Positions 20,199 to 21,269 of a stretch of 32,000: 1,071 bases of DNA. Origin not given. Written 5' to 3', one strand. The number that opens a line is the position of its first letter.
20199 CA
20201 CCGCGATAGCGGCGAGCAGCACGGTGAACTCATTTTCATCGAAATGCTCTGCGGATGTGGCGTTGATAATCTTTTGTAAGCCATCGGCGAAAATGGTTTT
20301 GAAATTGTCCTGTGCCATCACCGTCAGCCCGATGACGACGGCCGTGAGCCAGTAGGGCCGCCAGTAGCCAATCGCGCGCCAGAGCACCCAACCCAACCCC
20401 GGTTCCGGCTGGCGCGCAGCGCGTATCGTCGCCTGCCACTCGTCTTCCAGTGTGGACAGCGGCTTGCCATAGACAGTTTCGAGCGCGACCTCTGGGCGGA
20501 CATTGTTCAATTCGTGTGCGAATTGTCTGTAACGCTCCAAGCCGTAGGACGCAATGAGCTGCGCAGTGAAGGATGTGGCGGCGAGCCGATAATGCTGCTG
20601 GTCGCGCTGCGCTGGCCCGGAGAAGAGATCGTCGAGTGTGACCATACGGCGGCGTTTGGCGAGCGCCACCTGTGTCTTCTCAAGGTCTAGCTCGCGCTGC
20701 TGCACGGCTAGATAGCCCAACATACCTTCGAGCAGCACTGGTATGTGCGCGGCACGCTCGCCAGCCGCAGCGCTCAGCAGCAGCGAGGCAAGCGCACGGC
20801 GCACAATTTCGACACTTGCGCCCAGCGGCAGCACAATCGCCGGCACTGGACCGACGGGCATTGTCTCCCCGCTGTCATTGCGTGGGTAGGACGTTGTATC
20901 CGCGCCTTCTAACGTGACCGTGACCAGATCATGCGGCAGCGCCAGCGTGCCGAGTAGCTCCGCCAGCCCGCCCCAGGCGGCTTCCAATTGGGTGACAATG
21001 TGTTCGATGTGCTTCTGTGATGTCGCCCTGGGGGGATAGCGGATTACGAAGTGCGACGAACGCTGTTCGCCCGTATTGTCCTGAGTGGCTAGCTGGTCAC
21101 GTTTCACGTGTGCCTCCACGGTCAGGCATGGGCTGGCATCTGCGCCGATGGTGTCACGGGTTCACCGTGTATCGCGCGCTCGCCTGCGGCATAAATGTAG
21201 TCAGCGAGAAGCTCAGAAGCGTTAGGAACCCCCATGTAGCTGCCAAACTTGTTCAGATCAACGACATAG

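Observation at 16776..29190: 12.4-kb same-strand module joining three signalling proteins to two ATP-grasp ligases, a four-domain ABC exporter and a tiny zinc-ribbon protein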

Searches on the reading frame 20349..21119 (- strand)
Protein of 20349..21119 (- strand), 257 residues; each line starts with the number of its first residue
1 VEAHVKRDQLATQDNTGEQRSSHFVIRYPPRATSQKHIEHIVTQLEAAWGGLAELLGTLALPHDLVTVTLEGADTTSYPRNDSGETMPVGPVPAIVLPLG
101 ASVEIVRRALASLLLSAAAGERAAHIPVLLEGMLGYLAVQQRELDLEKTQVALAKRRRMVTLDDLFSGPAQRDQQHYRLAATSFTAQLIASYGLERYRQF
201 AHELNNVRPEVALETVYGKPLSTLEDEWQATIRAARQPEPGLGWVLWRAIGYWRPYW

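Call 33: find_homologous_proteins(query=window:20349-21119:-, max_evalue=0.001)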
Query seq(257 aa): 4136 candidates shared short words with the query, none scored E <= 0.001.

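Call 45: search_protein_representatives(protein=window:20349-21119:-)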
Query: 257 residues. Proteins with E-value up to 0.001 (for the whole library): 51; up to 1e-10: 19; up to 1e-30: 2. The best 51 are listed.
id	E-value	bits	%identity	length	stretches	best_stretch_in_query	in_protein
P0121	1.6e-162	555.2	100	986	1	5-257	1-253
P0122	9.8e-37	143.2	37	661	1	9-257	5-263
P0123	8.3e-24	100.9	32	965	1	19-257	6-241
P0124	9.7e-21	90.8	31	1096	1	12-257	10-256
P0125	9.8e-19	84.2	38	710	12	19-56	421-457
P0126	1.6e-17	80.3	32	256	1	107-257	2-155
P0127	2.0e-17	79.9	33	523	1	21-257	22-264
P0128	7.2e-14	68.3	33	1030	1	18-257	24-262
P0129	2.3e-13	66.7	32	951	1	66-256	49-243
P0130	5.4e-13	65.4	28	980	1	19-257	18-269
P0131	9.2e-13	64.7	29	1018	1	18-238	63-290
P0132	1.3e-12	64.2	32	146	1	101-234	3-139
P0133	1.6e-12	63.9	35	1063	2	21-205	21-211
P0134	1.6e-12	63.9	29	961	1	12-256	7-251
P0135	2.4e-12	63.3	31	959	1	16-257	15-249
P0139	5.3e-11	58.9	28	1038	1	19-241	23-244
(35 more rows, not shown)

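Call 46: search_protein_families(library=pfam, proteins=[P0122, P0123, P0124, P0128, P0129, P0130, P0131, P0133, P0134, P0139], max_evalue=0.00001)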
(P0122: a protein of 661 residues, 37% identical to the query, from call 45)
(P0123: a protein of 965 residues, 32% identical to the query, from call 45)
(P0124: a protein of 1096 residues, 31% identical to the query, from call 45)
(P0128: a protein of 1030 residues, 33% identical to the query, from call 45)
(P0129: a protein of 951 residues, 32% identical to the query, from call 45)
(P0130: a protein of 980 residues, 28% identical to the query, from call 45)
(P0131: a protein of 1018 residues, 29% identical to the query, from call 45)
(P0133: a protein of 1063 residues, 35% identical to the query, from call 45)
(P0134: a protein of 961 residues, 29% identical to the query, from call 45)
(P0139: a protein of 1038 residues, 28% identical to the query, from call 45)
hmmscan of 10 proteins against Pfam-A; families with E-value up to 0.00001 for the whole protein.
P0122 (661 aa): 2 families
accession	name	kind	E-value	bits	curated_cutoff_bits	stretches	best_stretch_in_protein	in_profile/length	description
PF00664.28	ABC_membrane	-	4.4e-29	102.5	28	1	283-542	22-272/274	ABC transporter transmembrane region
PF00005.33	ABC_tran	-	1.4e-12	48.8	25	1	607-657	1-51/137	ABC transporter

P0123 (965 aa): 3 families
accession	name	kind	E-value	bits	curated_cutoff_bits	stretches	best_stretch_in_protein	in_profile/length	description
PF00664.28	ABC_membrane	-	3.9e-40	138.7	28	1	246-507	3-266/274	ABC transporter transmembrane region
PF00005.33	ABC_tran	-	6.5e-30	105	25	1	577-722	1-133/137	ABC transporter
PF00027.35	cNMP_binding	-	7.3e-20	71.2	27.5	1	851-936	2-87/89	Cyclic nucleotide-binding domain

P0124 (1096 aa): 4 families
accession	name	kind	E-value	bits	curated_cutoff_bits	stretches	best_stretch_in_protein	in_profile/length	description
PF00027.35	cNMP_binding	-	1.5e-42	143.9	27.5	2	941-1023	2-84/89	Cyclic nucleotide-binding domain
PF00005.33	ABC_tran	-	1e-35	123.8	25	1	592-741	1-137/137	ABC transporter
PF00664.28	ABC_membrane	-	8.7e-30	104.8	28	1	265-524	7-268/274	ABC transporter transmembrane region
PF13191.12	AAA_16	-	1.6e-07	32.4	32.6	1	601-763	23-164/167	AAA ATPase domain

P0128 (1030 aa): 4 families
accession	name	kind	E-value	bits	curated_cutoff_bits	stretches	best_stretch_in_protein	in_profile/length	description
PF00005.33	ABC_tran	-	1.2e-36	126.8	25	1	598-747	1-137/137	ABC transporter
PF00664.28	ABC_membrane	-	5.5e-36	125.1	28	1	277-533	13-271/274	ABC transporter transmembrane region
PF00027.35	cNMP_binding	-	1.7e-16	60.4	27.5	1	860-942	2-84/89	Cyclic nucleotide-binding domain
PF13304.12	AAA_21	-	4.9e-07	30.6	27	0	720-775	239-298/304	AAA domain, putative AbiEii toxin, Type IV TA system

P0129 (951 aa): 4 families
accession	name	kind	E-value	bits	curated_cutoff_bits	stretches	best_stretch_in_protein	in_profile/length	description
PF00664.28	ABC_membrane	-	3e-39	135.8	28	1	255-518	9-274/274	ABC transporter transmembrane region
PF00005.33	ABC_tran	-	3.1e-34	119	25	1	582-729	3-137/137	ABC transporter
PF00027.35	cNMP_binding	-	9.3e-21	74.1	27.5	1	845-929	3-87/89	Cyclic nucleotide-binding domain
PF02463.25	SMC_N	-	5.2e-06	26.5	40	0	700-769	136-209/220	RecF/RecN/SMC N terminal domain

P0130 (980 aa): 4 families
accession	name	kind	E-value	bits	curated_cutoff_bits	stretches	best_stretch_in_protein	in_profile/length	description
PF00664.28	ABC_membrane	-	1.3e-40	140.3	28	1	274-542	3-274/274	ABC transporter transmembrane region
PF00005.33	ABC_tran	-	6.3e-37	127.7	25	1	604-753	1-137/137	ABC transporter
PF00027.35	cNMP_binding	-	1e-23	83.5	27.5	1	867-948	6-87/89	Cyclic nucleotide-binding domain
PF02463.25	SMC_N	-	1.7e-06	28.1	40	0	618-794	28-210/220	RecF/RecN/SMC N terminal domain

P0131 (1018 aa): 6 families
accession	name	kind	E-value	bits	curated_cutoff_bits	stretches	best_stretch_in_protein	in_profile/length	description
PF00664.28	ABC_membrane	-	2.4e-43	149.2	28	1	319-586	5-274/274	ABC transporter transmembrane region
PF00005.33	ABC_tran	-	4e-36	125.1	25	1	648-797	1-137/137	ABC transporter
PF00027.35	cNMP_binding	-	5.5e-27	94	27.5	1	910-995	2-87/89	Cyclic nucleotide-binding domain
PF13240.11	Zn_Ribbon_1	-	2.3e-10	40.3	25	0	3-24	2-23/23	zinc-ribbon domain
PF12773.13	DZR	-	1.4e-08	35.2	27.3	1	3-44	1-45/45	Double zinc ribbon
PF13248.11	Zn_ribbon_3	-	9.3e-06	25.4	27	0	26-44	5-23/26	zinc-ribbon domain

P0133 (1063 aa): 4 families
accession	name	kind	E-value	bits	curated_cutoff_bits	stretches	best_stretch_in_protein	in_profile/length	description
PF00664.28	ABC_membrane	-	2.6e-42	145.8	28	1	301-561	4-266/274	ABC transporter transmembrane region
PF00005.33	ABC_tran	-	1.1e-33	117.1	25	1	631-780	1-137/137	ABC transporter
PF00027.35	cNMP_binding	-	3.6e-20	72.2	27.5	1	892-974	2-84/89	Cyclic nucleotide-binding domain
PF13191.12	AAA_16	-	2.2e-06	28.7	32.6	1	641-797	24-159/167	AAA ATPase domain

P0134 (961 aa): 3 families
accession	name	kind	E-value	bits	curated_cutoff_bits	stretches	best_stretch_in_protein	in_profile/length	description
PF00005.33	ABC_tran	-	1.8e-32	113.2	25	1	589-738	1-137/137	ABC transporter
PF00664.28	ABC_membrane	-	2.2e-25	90.3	28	1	257-519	3-267/274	ABC transporter transmembrane region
PF00027.35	cNMP_binding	-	6.5e-23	80.9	27.5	1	850-935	2-87/89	Cyclic nucleotide-binding domain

P0139 (1038 aa): 4 families
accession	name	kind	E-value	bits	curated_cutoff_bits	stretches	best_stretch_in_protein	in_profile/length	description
PF00005.33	ABC_tran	-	2.8e-33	115.9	25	1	604-753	1-137/137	ABC transporter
PF00664.28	ABC_membrane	-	4.8e-26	92.5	28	1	266-533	4-266/274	ABC transporter transmembrane region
PF00027.35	cNMP_binding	-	1.5e-22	79.8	27.5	1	866-948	2-84/89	Cyclic nucleotide-binding domain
PF13191.12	AAA_16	-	6.1e-06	27.3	32.6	1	610-760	18-150/167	AAA ATPase domain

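Call 48: find_encoding_contigs(protein=P0121, flank=10000, max_places=3)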
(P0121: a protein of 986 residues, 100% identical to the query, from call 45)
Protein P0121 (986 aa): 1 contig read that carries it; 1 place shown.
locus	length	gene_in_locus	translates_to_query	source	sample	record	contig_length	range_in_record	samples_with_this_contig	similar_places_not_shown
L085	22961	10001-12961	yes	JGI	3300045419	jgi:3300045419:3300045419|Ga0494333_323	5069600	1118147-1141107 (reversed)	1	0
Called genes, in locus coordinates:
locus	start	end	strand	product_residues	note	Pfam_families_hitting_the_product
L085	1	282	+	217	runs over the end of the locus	-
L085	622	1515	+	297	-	PF01734:Patatin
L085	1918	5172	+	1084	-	PF00069:Pkinase, PF07714:PK_Tyr_Ser-Thr, PF14531:Kinase-like (weak), PF00069:Pkinase, PF07714:PK_Tyr_Ser-Thr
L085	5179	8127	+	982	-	PF01381:HTH_3, PF13560:HTH_31, PF07719:TPR_2 (faint), PF13191:AAA_16, PF28559:TPR_SusR (faint), PF12862:ANAPC5 (faint), PF13424:TPR_12 (weak)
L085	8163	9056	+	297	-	PF00069:Pkinase, PF07714:PK_Tyr_Ser-Thr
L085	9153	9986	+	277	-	PF14397:ATPgrasp_ST (faint), PF08443:RimK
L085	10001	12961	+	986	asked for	PF00664:ABC_membrane, PF00005:ABC_tran, PF02463:SMC_N (faint), PF13304:AAA_21 (faint), PF00027:cNMP_binding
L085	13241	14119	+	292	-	PF02655:ATP-grasp_3, PF08443:RimK, PF05770:Ins134_P3_kin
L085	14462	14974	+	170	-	PF18914:DUF5666 (weak)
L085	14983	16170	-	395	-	PF13458:Peripla_BP_6, PF01094:ANF_receptor (faint)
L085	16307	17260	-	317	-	-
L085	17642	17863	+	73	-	-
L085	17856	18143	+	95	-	PF24732:ParE_like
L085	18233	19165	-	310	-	PF00378:ECH_1, PF16113:ECH_2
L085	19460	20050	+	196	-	PF11181:YflT (faint)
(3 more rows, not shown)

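Call 49: find_encoding_contigs(protein=P0123, flank=8000, max_places=2)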
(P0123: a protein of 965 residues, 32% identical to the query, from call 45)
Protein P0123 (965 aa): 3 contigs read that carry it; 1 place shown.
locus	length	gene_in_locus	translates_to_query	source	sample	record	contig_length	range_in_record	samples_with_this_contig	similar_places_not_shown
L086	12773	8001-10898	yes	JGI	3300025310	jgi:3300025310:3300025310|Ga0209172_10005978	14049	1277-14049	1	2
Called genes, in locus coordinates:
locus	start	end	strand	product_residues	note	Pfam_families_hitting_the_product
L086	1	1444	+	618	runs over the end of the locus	PF00027:cNMP_binding, PF24179:NTE_Ploop, PF01734:Patatin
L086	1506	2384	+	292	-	PF00106:adh_short, PF08643:DUF1776, PF08659:KR (weak), PF13561:adh_short_C2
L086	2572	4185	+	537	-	PF20656:MS_N, PF01274:MS_TIM-barrel, PF20659:MS_C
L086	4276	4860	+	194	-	-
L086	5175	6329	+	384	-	PF12006:DUF3500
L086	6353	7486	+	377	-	PF00155:Aminotran_1_2 (weak), PF00266:Aminotran_5, PF01041:DegT_DnrJ_EryC1, PF01212:Beta_elim_lyase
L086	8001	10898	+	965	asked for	PF00664:ABC_membrane, PF00005:ABC_tran, PF00027:cNMP_binding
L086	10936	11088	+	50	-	-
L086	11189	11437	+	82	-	PF14076:DUF4258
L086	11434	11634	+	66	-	PF10049:DUF2283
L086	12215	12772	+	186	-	?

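Call 62: search_protein_families(library=pfam, alignment_id=A3, max_evalue=1)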
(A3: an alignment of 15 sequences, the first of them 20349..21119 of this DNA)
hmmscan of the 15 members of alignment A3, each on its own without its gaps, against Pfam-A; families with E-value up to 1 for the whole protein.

A. member 1, window:20349-21119:- (257 aa): 1 family
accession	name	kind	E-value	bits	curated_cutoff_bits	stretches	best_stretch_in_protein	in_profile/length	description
PF13485.12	Peptidase_MA_2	-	0.0042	17.4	32.4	1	110-233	74-200/201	Peptidase MA superfamily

B. families by the number of members that match (of 15 scanned): 8 families
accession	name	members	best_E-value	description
PF13485.12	Peptidase_MA_2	6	0.003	Peptidase MA superfamily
PF22393.2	MLPTv-like_HTH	1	0.019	MLPTv-like, helix-turn-helix domain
PF03853.21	YjeF_N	1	0.031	YjeF-related protein N-terminus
PF17443.8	pXO2-72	1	0.046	Uncharacterized protein pXO2-72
PF13371.12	TPR_9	1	0.099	Tetratricopeptide repeat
PF04694.17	Corona_3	1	0.12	Coronavirus ORF3 protein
PF25809.1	STEEP1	1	0.17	STEEP1 domain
PF23984.1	DUF7307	1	0.18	Pam3 gp33-like protein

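Call 68: predict_structure(alignment_id=A3)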
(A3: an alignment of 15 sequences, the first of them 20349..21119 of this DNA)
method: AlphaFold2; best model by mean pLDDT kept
length: 257 residues; sequences in the alignment: 15
mean_pLDDT: 84.4   pTM: 0.77
mean pLDDT of the five models: 84.4, 83.6, 83.1, 82.8, 81.9
residues with pLDDT >= 90: 144; 70-90: 74; 50-70: 13; < 50: 26
segments of 3 or more residues with pLDDT < 50: 8-13, 75-82, 84-91
pLDDT, mean of each block of 10 residues (from residue 1): 49 72 91 85 92 89 87 52 44 78 88 92 92 95 93 90 92 90 98 97 94 97 96 79 81 80
secondary structure, 60 per line:
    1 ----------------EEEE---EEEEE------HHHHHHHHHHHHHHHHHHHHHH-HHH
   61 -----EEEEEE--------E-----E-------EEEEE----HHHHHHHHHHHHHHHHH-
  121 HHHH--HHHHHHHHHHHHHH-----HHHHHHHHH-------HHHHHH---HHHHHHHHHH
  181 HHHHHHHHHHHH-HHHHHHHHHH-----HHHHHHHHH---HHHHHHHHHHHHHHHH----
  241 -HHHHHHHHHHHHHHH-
elements in order: E17-20 E24-28 H35-56 E66-71 E94-98 H103-119 H121-124 H127-140 H146-154 H162-167 H171-192 H194-203 H209-217 H221-236 H242-256

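Call 71: fold_search(model_id=the predicted structure, library=pdb)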
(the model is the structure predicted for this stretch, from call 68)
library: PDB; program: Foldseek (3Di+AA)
matches with E <= 10: 198; with E <= 0.001: 1
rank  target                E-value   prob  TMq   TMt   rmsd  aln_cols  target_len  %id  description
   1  7edx_B                4.6e-04  1.00  0.43  0.15   8.2       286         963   10  p53-bound TFIID-based core PIC on HDM2 promoter (released 2021-05-05)
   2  4z7i_A                5.5e-03  0.99  0.35  0.14   8.5       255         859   11  Crystal structure of insulin regulated aminopeptidase in complex with ligand (released 2015-08-26)
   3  4ar1                  6.8e-03  1.00  0.53  0.39   5.6       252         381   12  Crystal Structure of the Peptidase Domain of Collagenase H from Clostridium histolyticum at 2.01 Angstrom resolution. (released 2013-06-05)
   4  8p0i_B                8.8e-03  0.99  0.39  0.16   9.5       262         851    9  Crystal structure of the open conformation of insulin-regulated aminopeptidase in complex with a small-MW inhibitor (released 2024-09-04)
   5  9cme                  9.7e-03  1.00  0.56  0.24   5.3       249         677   11  Room Temperature Crystal Structure of Collagenase ColH from Hathewaya histolytica at 2.7 Angstrom resolution (released 2026-01-14)
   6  1z1w                  1.1e-02  0.99  0.39  0.17   8.0       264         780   11  Crystal structures of the tricorn interacting facor F3 from Thermoplasma acidophilum, a zinc aminopeptidase in three dif (released 2005-05-31)
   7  7bb8_A                1.3e-02  1.00  0.46  0.35   7.2       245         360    9  Crystal structure of Lugdulysin, a Staphylococcus lugdunensis M30 zinc metallopeptidase (released 2022-07-13)
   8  7esi_A                1.3e-02  1.00  0.57  0.31   5.7       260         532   11  Crystal structure of the collagenase unit of a Vibrio collagenase from Vibrio harveyi VHJR7 at 1. 8 angstrom resolutio (released 2022-02-09)
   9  7bb9                  1.3e-02  1.00  0.50  0.35   7.0       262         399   10  Crystal structure of Lugdulysin E242Q Y315F mutant (released 2022-07-13)
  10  7zoc                  1.4e-02  1.00  0.55  0.40   6.0       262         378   10  Crystal structure of the peptidase domain of collagenase H from Clostridium histolyticum in complex with N-aryl-2-alkylm (released 2023-05-10)
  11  9l5o_A                1.5e-02  1.00  0.56  0.30   5.8       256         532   13  Crystal structure of the mutant Y549A of collagenase VhaC (released 2025-11-05)
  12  7wss_A                1.5e-02  1.00  0.57  0.31   5.3       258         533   12  Collagenase from Grimontia (Vibrio) hollisae 1706B (released 2022-06-29)
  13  8jt1_A                1.8e-02  1.00  0.57  0.31   5.6       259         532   12  COLLAGENASE FROM GRIMONTIA (VIBRIO) HOLLISAE 1706B COMPLEXED WITH GLY-PRO-HYP-GLY-PRO-HYP (released 2024-02-07)
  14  8cgw_A                1.8e-02  0.99  0.40  0.16   7.6       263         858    9  Insulin-regulated aminopeptidase (IRAP) in complex with an allosteric benzopyran-based inhibitor (released 2024-01-31)
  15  4arf_A                1.9e-02  1.00  0.54  0.39   5.5       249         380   11  CRYSTAL STRUCTURE OF THE PEPTIDASE DOMAIN OF COLLAGENASE H FROM CLOSTRIDIUM HISTOLYTICUM IN COMPLEX WITH THE PEPTIDIC  (released 2013-06-05)
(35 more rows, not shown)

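Call 76: find_encoding_contigs(protein=P0122, flank=8000, max_places=2)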
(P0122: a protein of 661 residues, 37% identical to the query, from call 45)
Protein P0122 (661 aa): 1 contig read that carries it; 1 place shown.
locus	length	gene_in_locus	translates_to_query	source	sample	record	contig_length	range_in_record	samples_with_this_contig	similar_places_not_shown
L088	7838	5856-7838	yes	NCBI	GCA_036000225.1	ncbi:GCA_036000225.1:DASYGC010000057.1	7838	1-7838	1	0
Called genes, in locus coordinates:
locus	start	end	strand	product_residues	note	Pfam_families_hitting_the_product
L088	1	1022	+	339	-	?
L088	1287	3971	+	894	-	PF13191:AAA_16, PF17874:TPR_MalT (faint), PF13424:TPR_12 (faint), PF13181:TPR_8 (faint), PF28559:TPR_SusR (faint), PF07719:TPR_2 (faint), PF13176:TPR_7 (faint)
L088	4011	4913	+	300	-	PF00069:Pkinase, PF07714:PK_Tyr_Ser-Thr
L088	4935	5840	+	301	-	PF14397:ATPgrasp_ST (faint), PF02655:ATP-grasp_3 (faint), PF08443:RimK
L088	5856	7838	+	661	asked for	PF00664:ABC_membrane, PF00005:ABC_tran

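Call 77: find_encoding_contigs(protein=P0124, flank=8000, max_places=2)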
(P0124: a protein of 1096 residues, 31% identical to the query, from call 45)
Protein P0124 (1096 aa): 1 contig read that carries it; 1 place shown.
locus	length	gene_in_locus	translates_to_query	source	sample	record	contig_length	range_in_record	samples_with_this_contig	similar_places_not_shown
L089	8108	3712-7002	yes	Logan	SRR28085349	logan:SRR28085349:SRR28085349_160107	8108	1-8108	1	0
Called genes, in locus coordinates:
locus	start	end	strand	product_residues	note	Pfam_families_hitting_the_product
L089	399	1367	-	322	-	PF00781:DAGK_cat, PF19279:YegS_C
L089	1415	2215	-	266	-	PF01569:PAP2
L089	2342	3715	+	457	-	PF00324:AA_permease, PF13520:AA_permease_2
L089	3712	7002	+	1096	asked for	PF00664:ABC_membrane, PF00005:ABC_tran, PF13191:AAA_16, PF00027:cNMP_binding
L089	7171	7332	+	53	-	-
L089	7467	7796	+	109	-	PF13649:Methyltransf_25 (weak)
